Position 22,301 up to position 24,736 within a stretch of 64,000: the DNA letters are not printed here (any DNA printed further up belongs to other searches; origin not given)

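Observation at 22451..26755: Stand-alone acetyl-CoA synthase under a dedicated sigma54/V4R activator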

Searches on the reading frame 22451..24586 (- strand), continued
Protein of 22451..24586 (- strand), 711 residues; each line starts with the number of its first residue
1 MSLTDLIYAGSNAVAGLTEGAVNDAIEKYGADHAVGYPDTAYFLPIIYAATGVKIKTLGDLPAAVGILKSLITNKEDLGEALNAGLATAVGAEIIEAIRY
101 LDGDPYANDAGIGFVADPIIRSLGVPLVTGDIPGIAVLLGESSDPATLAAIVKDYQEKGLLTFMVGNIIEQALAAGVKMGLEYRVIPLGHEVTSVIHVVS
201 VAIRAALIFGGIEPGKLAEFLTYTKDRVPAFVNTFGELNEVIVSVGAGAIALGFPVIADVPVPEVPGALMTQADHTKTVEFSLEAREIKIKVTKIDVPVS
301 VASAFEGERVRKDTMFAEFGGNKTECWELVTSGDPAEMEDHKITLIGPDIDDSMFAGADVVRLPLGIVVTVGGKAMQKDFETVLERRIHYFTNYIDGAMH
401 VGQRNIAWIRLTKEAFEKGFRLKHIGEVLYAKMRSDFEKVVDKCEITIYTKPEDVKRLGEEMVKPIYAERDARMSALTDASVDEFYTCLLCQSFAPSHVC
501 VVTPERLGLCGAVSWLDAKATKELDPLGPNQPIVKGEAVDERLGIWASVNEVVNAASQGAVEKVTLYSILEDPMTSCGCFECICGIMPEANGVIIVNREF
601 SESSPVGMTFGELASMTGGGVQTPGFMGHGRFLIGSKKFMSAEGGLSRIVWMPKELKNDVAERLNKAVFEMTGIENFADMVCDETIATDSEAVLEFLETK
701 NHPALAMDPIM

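Call 40: search_solved_structures(query=window:22454-24586:-, show_alignments=2)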
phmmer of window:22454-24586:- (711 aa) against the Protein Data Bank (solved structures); distinct sequences matched with E-value up to 0.001: 20.
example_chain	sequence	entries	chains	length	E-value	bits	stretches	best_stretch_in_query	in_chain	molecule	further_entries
6ytt_A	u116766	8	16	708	0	1030.6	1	1-711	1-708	CO dehydrogenase/acetyl-CoA synthase complex, beta subunit | CO-methylating acetyl-CoA synthase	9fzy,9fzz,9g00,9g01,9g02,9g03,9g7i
7zkj_B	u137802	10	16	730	3.4e-218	729.5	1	7-711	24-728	CO-methylating acetyl-CoA synthase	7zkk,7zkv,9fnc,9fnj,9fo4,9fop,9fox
9fr0_A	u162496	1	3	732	3.5e-218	729.5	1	7-711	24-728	CO-methylating acetyl-CoA synthase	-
1ru3_A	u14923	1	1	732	3.5e-218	729.5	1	7-711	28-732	Acetyl-CoA synthase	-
7nys_A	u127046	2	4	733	3.5e-218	729.5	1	7-711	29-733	CO-methylating acetyl-CoA synthase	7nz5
7nyp_A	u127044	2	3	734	3.5e-218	729.5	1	7-711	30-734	CO-methylating acetyl-CoA synthase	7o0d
8cjb_B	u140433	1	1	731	1.3e-217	727.6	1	7-711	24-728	CO-methylating acetyl-CoA synthase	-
8cmw_B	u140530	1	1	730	1.7e-217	727.2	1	7-711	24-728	CO-methylating acetyl-CoA synthase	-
8cja_B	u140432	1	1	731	1.7e-217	727.2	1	7-711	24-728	CO-methylating acetyl-CoA synthase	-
8cjc_B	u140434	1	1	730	4.5e-217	725.8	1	7-711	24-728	CO-methylating acetyl-CoA synthase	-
3i04_M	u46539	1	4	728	1.8e-212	710.6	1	7-711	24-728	Carbon monoxide dehydrogenase/acetyl-CoA synthase subunit alpha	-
1mjg_M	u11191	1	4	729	1.8e-212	710.6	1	7-711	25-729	Carbon monoxide dehydrogenase alpha subunit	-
1oao_C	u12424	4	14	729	1.8e-212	710.6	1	7-711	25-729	CARBON MONOXIDE DEHYDROGENASE/ACETYL-COA SYNTHASE SUBUNIT ALPHA | Carbon monoxide dehydrogenase/acetyl CoA synthase subunit alpha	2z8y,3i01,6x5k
3git_A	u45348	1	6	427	8.8e-147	493.5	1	288-711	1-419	Carbon monoxide dehydrogenase/acetyl-CoA synthase subunit alpha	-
6yua_A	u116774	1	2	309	1.4e-112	380.5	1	1-309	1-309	CO dehydrogenase/acetyl-CoA synthase complex, beta subunit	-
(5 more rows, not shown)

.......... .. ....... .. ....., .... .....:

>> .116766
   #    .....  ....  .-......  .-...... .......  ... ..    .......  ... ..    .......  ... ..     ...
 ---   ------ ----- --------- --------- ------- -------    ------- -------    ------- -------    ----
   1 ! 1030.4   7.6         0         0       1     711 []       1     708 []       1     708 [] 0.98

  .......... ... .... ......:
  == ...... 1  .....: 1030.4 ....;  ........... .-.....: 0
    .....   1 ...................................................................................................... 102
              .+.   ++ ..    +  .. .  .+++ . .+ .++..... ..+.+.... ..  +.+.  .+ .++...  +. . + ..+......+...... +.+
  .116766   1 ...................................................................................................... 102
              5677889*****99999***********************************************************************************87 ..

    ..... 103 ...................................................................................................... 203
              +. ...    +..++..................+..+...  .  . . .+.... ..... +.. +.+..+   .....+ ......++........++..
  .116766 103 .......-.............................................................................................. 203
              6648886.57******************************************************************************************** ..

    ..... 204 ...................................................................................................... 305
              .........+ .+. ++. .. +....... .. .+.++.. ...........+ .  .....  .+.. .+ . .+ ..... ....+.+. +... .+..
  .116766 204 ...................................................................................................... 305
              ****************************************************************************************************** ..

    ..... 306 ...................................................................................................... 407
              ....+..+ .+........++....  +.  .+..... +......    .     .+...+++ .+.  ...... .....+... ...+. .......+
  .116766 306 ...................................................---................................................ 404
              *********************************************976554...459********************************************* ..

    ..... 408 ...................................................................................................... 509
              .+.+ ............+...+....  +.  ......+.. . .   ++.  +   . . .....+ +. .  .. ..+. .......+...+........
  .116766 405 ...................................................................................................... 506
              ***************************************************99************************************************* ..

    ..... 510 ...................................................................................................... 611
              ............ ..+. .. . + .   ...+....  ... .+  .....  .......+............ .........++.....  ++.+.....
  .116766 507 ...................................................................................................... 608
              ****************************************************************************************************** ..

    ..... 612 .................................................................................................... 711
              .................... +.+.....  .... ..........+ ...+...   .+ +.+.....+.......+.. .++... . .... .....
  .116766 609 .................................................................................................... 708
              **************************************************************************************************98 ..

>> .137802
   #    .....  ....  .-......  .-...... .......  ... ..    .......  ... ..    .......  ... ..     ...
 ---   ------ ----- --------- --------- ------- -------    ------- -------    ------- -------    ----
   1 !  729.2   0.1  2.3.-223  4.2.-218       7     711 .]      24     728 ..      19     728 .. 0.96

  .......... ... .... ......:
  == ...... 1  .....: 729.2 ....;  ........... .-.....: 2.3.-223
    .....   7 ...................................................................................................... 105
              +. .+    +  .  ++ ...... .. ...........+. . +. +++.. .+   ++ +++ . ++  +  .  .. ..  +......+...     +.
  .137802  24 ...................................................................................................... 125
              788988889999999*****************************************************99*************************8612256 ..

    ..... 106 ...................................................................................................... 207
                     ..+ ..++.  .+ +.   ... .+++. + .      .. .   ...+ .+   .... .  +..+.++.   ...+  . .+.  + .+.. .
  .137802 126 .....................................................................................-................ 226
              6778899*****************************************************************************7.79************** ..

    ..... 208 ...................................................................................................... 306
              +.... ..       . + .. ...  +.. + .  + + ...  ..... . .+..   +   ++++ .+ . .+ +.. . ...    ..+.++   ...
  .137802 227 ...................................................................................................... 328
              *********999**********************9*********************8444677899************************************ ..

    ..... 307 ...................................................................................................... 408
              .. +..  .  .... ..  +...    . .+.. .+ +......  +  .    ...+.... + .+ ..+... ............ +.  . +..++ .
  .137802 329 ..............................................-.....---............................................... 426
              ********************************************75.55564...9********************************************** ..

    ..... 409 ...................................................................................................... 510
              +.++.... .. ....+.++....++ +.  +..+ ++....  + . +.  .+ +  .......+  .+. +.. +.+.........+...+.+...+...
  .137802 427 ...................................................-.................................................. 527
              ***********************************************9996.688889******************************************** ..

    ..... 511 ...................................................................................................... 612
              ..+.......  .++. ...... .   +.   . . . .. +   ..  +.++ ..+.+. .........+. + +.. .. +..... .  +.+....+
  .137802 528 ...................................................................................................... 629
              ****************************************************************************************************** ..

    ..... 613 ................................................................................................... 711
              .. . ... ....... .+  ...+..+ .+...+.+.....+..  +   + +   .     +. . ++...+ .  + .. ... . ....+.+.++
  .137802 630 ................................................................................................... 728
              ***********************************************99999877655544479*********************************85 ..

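Call 43: find_encoding_contigs(protein=window:22454-24586:-, flank=3000, max_places=6)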
Protein window:22454-24586:- (711 aa): 3 contigs read that carry it; 3 places shown.
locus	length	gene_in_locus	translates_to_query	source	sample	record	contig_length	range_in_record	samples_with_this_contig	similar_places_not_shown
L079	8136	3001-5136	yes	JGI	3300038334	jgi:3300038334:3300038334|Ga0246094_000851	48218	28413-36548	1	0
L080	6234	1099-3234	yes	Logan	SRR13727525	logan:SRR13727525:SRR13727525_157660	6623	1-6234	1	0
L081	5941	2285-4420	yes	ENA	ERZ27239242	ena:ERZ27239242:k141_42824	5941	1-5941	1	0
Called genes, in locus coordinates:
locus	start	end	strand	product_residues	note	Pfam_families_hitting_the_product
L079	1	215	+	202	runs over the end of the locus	PF00440:TetR_N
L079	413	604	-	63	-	-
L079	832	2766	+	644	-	PF10702:DUF2507, PF02830:V4R, PF00158:Sigma54_activat, PF14532:Sigma54_activ_2, PF00004:AAA (weak), PF07724:AAA_2 (weak), PF25601:AAA_lid_14, PF02954:HTH_8, +1 more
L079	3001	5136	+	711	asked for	PF18537:CODH_A_N, PF03598:CdhC, PF19436:ACS_CODH_B_C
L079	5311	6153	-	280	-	PF14512:TM1586_NiRdase, PF00881:Nitroreductase (faint)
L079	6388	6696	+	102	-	-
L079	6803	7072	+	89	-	-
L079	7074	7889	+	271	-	-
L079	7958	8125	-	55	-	-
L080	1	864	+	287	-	?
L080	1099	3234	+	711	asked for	PF18537:CODH_A_N, PF03598:CdhC, PF19436:ACS_CODH_B_C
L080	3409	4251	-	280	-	PF14512:TM1586_NiRdase, PF00881:Nitroreductase (faint)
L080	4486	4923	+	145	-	PF22381:Staph_reg_Sar_Rot, PF01047:MarR, PF13463:HTH_27, PF12802:MarR_2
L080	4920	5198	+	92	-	-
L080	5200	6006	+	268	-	PF12682:Flavodoxin_4 (faint), PF12724:Flavodoxin_5 (weak), PF12838:Fer4_7 (faint), PF13187:Fer4_9 (weak)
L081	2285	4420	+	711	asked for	PF18537:CODH_A_N, PF03598:CdhC, PF19436:ACS_CODH_B_C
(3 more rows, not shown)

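Call 97: search_protein_families(library=ncbifam, proteins=[L011:9196-9825:+], max_evalue=1e-10)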
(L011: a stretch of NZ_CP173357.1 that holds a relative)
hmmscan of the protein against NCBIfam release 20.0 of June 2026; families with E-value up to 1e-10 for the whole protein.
L011:9196-9825:+ (209 aa): 0 families
